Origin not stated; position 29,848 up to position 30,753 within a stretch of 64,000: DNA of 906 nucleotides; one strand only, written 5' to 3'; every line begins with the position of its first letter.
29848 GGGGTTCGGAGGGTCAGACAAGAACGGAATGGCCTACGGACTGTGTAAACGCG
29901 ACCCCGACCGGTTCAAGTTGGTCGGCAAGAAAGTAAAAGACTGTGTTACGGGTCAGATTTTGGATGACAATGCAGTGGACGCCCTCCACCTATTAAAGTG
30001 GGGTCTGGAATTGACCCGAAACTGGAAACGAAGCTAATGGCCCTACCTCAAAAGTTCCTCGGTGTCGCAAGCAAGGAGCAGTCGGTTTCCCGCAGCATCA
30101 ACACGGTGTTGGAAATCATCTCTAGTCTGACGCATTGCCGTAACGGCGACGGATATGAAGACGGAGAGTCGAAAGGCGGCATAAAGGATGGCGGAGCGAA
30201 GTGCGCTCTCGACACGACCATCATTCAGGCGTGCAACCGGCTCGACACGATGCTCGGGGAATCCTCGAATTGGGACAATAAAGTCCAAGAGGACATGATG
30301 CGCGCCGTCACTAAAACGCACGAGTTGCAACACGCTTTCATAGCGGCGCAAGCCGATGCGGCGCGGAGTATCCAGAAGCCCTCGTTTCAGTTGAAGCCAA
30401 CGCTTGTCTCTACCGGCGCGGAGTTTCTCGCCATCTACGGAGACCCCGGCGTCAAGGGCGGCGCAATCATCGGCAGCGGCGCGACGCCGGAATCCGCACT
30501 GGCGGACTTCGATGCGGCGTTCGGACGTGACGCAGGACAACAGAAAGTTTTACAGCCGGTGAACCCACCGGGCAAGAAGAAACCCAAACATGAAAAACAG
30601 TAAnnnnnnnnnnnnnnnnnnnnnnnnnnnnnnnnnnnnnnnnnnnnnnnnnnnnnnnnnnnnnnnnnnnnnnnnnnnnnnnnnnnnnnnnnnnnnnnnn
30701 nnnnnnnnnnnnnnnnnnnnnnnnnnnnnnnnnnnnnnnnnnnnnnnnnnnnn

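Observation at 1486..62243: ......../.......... is strongly over-represented and strand-biased across the window, including inside genes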

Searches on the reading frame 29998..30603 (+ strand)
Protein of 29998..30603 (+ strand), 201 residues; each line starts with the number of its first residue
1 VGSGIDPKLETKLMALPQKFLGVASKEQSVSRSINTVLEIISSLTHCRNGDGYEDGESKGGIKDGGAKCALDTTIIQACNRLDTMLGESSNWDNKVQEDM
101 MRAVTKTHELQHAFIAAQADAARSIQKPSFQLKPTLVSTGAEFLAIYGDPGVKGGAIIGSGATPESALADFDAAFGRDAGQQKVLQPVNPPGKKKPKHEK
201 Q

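Call 13: search_protein_families(library=pfam, proteins=[window:29998-30603:+], max_evalue=0.01)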
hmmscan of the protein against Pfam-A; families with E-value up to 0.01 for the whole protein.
window:29998-30603:+ (201 aa): 0 families

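Call 68: search_solved_structures(query=window:29998-30603:+, max_evalue=1)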
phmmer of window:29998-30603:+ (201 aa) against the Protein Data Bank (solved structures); distinct sequences matched with E-value up to 1: 2.
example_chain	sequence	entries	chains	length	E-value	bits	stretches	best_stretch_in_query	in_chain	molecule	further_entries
9fcf_A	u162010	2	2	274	0.9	12.9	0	139-181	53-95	1-(5-phosphoribosyl)-5-[(5-phosphoribosylamino)methylideneamino] imidazole-4-carboxamide i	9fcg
6k62_A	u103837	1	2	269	0.9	12.9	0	108-196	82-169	Histidine kinase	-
